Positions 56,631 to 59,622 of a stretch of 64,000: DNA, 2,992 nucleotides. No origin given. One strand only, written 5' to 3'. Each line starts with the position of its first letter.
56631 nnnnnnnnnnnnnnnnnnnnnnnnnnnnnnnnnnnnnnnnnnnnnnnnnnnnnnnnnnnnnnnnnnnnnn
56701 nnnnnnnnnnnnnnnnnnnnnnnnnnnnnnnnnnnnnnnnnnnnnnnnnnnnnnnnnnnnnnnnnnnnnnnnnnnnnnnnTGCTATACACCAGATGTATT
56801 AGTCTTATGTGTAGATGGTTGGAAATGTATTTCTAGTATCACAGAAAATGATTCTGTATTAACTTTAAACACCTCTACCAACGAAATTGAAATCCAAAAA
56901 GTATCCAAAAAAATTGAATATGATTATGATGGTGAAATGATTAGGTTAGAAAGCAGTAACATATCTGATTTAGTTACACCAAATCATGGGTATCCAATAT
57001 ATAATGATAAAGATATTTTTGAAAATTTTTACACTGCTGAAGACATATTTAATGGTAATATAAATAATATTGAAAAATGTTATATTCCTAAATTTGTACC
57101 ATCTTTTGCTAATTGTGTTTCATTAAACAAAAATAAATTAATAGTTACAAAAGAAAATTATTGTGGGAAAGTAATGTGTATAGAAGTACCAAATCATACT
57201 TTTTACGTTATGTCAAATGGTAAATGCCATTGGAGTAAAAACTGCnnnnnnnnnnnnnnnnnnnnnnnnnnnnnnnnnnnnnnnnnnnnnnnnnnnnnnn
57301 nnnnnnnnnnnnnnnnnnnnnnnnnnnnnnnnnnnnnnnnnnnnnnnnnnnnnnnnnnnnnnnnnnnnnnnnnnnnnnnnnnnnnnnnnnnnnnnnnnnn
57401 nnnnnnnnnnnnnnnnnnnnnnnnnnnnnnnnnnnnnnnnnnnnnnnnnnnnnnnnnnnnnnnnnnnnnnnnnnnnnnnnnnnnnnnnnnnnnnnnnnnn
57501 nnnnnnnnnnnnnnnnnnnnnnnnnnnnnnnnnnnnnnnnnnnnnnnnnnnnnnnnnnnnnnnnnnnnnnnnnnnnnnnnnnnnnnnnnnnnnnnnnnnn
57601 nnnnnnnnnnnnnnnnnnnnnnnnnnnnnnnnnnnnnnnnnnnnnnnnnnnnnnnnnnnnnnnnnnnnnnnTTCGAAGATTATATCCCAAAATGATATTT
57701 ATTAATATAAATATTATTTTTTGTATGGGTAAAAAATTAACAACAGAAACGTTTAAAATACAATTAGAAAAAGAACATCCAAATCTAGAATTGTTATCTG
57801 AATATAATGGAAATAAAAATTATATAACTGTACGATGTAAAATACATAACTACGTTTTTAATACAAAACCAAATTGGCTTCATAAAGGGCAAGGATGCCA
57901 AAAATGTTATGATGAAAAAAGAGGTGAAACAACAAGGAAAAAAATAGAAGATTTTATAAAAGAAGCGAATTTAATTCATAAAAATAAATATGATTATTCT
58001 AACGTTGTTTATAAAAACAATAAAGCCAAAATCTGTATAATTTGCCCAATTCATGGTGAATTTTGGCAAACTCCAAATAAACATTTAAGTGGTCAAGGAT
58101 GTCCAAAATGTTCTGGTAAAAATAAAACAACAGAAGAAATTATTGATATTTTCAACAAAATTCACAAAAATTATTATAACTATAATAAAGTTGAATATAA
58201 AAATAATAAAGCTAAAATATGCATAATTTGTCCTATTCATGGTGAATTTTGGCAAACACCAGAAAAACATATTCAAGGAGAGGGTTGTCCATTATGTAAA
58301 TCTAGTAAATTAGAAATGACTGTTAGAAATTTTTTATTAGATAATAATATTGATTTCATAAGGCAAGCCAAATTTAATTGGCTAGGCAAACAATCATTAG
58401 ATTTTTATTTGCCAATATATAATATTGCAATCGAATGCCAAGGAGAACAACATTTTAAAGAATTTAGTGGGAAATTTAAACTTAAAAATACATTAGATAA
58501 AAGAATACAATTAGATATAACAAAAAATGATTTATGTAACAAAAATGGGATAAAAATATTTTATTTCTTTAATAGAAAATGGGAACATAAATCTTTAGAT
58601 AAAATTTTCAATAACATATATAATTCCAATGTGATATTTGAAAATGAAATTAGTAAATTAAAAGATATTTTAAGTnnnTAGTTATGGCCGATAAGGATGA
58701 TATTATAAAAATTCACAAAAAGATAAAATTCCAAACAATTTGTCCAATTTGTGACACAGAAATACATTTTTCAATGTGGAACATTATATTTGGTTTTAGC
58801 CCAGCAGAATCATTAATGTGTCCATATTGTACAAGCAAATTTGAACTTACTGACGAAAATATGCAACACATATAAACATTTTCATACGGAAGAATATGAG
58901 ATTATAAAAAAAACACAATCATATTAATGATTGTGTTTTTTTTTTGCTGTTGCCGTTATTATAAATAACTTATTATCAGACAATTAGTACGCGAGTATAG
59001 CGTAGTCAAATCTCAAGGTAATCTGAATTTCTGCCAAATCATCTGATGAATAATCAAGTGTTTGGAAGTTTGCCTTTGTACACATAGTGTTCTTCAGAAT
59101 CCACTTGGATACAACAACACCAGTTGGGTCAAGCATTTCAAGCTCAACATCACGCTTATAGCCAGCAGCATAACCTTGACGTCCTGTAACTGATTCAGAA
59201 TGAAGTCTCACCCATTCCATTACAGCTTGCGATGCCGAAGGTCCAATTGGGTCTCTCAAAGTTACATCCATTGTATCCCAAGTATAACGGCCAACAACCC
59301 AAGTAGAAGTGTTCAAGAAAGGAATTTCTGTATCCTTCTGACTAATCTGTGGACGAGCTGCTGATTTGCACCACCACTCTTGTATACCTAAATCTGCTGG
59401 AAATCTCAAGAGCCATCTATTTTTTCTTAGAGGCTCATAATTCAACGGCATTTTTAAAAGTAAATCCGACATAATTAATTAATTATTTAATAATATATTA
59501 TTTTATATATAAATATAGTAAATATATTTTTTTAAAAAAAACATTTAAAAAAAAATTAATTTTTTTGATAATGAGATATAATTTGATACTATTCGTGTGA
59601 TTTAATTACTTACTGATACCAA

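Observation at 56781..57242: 154-aa mini-intein inserted in a putative morphogenesis protein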

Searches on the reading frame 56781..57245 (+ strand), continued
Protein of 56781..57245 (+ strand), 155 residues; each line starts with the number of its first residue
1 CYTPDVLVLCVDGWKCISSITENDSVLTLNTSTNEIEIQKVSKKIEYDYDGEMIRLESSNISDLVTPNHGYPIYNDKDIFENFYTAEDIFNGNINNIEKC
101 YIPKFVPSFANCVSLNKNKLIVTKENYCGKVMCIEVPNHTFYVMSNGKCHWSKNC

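Call 75: search_protein_families(library=pfam, proteins=[P0231, P0233, P0239, P0246, P0251], max_evalue=0.0001)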
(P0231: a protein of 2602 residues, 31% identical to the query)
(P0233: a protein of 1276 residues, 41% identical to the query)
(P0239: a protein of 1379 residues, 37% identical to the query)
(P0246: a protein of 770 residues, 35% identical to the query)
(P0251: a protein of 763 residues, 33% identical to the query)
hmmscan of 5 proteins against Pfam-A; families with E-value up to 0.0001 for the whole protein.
P0231 (2602 aa): 9 families
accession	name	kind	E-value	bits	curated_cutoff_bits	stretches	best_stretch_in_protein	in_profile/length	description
PF14890.11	Intein_splicing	-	1.2e-48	165.2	35.8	3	744-1084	33-153/155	Intein splicing domain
PF01079.26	Hint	-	2.9e-24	86.3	29.7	1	510-637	7-141/213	Hint module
PF14528.11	LAGLIDADG_3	-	1.5e-21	76.9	22.5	2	347-403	2-60/82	LAGLIDADG-like domain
PF13403.11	Hint_2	-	6e-20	72.6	28.4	0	715-769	1-55/147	Hint domain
PF05203.21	Hom_end_hint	-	1.9e-19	71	32.1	2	105-187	1-89/228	Hom_end-associated Hint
PF05204.19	Hom_end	-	3.5e-15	56.5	21.1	1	953-1038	2-90/110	Homing endonuclease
PF04480.18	DUF559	-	2.4e-09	37.4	20.6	1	2467-2544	33-105/109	Protein of unknown function (DUF559)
PF18741.7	MTES_1575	-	3e-07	30.9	38.2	1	2483-2531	28-80/96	REase_MTES_1575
PF14623.11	Vint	-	2.3e-05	24.7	27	0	105-173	2-64/166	Hint-domain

P0233 (1276 aa): 1 family
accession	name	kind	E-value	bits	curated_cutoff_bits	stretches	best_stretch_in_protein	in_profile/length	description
PF06074.18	Portal_Mu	-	2.8e-40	139.1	23.9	2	998-1174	149-321/336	Portal protein of Mu bacteriophage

P0239 (1379 aa): 3 families
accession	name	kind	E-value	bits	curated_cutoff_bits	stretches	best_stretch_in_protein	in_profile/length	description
PF14528.11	LAGLIDADG_3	-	7.6e-10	39.4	22.5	0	331-375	9-56/82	LAGLIDADG-like domain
PF13403.11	Hint_2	-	1.2e-06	29.5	28.4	0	923-953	2-32/147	Hint domain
PF09414.15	RNA_ligase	-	2.5e-05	24.9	27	0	843-912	89-157/171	RNA ligase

P0246 (770 aa): 4 families
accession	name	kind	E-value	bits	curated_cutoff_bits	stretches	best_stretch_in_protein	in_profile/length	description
PF03420.18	Peptidase_S77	-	1.4e-22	80.6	27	2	640-722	100-188/198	Prohead core protein serine protease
PF14890.11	Intein_splicing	-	3.2e-06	27.4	35.8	1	257-621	12-147/155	Intein splicing domain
PF13403.11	Hint_2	-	5.7e-05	24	28.4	0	77-113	2-38/147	Hint domain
PF14528.11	LAGLIDADG_3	-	6.7e-05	23.5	22.5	0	490-536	12-56/82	LAGLIDADG-like domain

P0251 (763 aa): 3 families
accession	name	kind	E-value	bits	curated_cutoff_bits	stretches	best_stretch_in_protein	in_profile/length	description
PF03420.18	Peptidase_S77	-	2.2e-21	76.7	27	1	595-683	98-190/198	Prohead core protein serine protease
PF14890.11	Intein_splicing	-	7.1e-14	52.3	35.8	1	439-578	3-147/155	Intein splicing domain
PF14528.11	LAGLIDADG_3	-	4.6e-06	27.2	22.5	0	211-263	6-55/82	LAGLIDADG-like domain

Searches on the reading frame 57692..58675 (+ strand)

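Call 14: search_protein_families(library=pfam, proteins=[window:57692-58675:+], max_evalue=0.1)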
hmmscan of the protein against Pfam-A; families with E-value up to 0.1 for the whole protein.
window:57692-58675:+ (328 aa): 5 families
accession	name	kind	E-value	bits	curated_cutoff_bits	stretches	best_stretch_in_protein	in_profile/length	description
PF05265.19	DUF723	-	1.4e-09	38.1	20.9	2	14-72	1-59/60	Protein of unknown function (DUF723)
PF14311.12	DUF4379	-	1.2e-05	25.9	24.5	1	98-143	10-56/56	Probable Treble clef zinc finger domain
PF21817.3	CapR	-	0.00074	20.1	24.2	1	106-141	23-67/67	CapR homology domain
PF13192.12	Thioredoxin_3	-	0.0065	16.9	24.8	0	193-222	4-31/76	Thioredoxin domain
PF15777.11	Anti-TRAP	-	0.07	13.6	32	0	115-144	13-40/59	Tryptophan RNA-binding attenuator protein inhibitory protein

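Call 74: search_protein_families(library=phrogs, proteins=[window:57692-58675:+], max_evalue=0.001)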
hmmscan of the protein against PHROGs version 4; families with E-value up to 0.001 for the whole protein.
window:57692-58675:+ (328 aa): 8 families
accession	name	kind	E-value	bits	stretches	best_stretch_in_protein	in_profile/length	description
phrog_559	-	DNA, RNA and nucleotide metabolism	1.2e-63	216.9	1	10-315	116-421/607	HNH endonuclease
phrog_681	-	DNA, RNA and nucleotide metabolism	2.9e-43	149.3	1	15-206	237-432/576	endonuclease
phrog_4605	-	unknown function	7.3e-26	91.8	2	88-144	52-109/151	-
phrog_9084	-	DNA, RNA and nucleotide metabolism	3e-18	67.5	1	160-324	18-182/187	homing endonuclease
phrog_4538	-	unknown function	2.5e-16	60.6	1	20-321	57-341/447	-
phrog_19778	-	unknown function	3.9e-11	43.6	1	220-293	270-342/362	-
phrog_34504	-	unknown function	2.9e-09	37.5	1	215-292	288-364/386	-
phrog_3339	-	DNA, RNA and nucleotide metabolism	3.5e-06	27.4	1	67-301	95-341/536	homing endonuclease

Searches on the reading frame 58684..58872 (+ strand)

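Call 14: search_protein_families(library=pfam, proteins=[window:58684-58872:+], max_evalue=0.1)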
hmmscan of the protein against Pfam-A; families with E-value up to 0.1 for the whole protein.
window:58684-58872:+ (63 aa): 26 families (the best 25 are shown)
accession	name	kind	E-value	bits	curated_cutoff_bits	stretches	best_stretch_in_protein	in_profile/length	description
PF05605.18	zf-Di19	-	1.1e-05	26.1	27.5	0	11-31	25-45/54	Drought induced 19 protein (Di19), zinc-binding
PF03884.20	YacG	-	0.0092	16.1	25.5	0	45-59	2-16/52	DNA gyrase inhibitor YacG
PF13719.11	Zn_ribbon_5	-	0.01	16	29.3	0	46-59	5-18/37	zinc-ribbon domain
PF15616.11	TerY_C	-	0.016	15.7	28.4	1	18-60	75-119/129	TerY-C metal binding domain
PF16293.11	zf-C2H2_9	-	0.017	15.5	29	0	18-32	2-14/59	C2H2 type zinc-finger (1 copy)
PF14369.11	Zn_ribbon_19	-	0.018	15.7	30.8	0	43-53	20-31/35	zinc-ribbon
PF25214.1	HVO_B0008_N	-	0.018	15.3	27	0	19-28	3-12/38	HVO_B0008 N-terminal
PF04810.20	zf-Sec23_Sec24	-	0.02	15.4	25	0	18-29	24-35/39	Sec23/Sec24 zinc finger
PF13717.11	Zn_ribbon_4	-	0.023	15.1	30.3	0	46-60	5-19/36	zinc-ribbon domain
PF13920.12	zf-C3HC4_3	-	0.025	14.8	27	0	16-28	35-47/49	Zinc finger, C3HC4 type (RING finger)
PF21344.3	Zn_ribbon_LysW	-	0.025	14.7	27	0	45-61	2-18/46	Alpha-aminoadipate carrier protein LysW-like, globular domain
PF12756.13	zf-C2H2_2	-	0.026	15.2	26.9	0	44-62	51-69/100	C2H2 type zinc-finger (2 copies)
PF23451.1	Zn_ribbon_PaaD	-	0.033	14.3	27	0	40-52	11-23/53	PaaD zinc beta ribbon domain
PF24440.1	DUF7559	-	0.034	14.8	27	0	42-55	34-47/52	Family of unknown function (DUF7559)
PF14447.12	Prok-RING_4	-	0.035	14.4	27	0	19-27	32-40/46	Prokaryotic RING finger family 4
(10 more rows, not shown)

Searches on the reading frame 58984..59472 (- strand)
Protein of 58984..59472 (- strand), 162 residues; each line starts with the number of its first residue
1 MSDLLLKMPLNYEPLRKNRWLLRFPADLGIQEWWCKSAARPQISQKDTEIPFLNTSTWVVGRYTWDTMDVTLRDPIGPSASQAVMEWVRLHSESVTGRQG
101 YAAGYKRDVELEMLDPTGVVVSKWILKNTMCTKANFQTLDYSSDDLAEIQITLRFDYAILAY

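Call 14: search_protein_families(library=pfam, proteins=[window:58984-59472:-], max_evalue=0.1)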
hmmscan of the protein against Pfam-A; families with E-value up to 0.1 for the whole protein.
window:58984-59472:- (162 aa): 1 family
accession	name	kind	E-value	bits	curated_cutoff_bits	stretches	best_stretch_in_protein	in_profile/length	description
PF06841.18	Phage_T4_gp19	-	3.3e-07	30.6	28.2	1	68-157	51-132/134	T4-like virus tail tube protein gp19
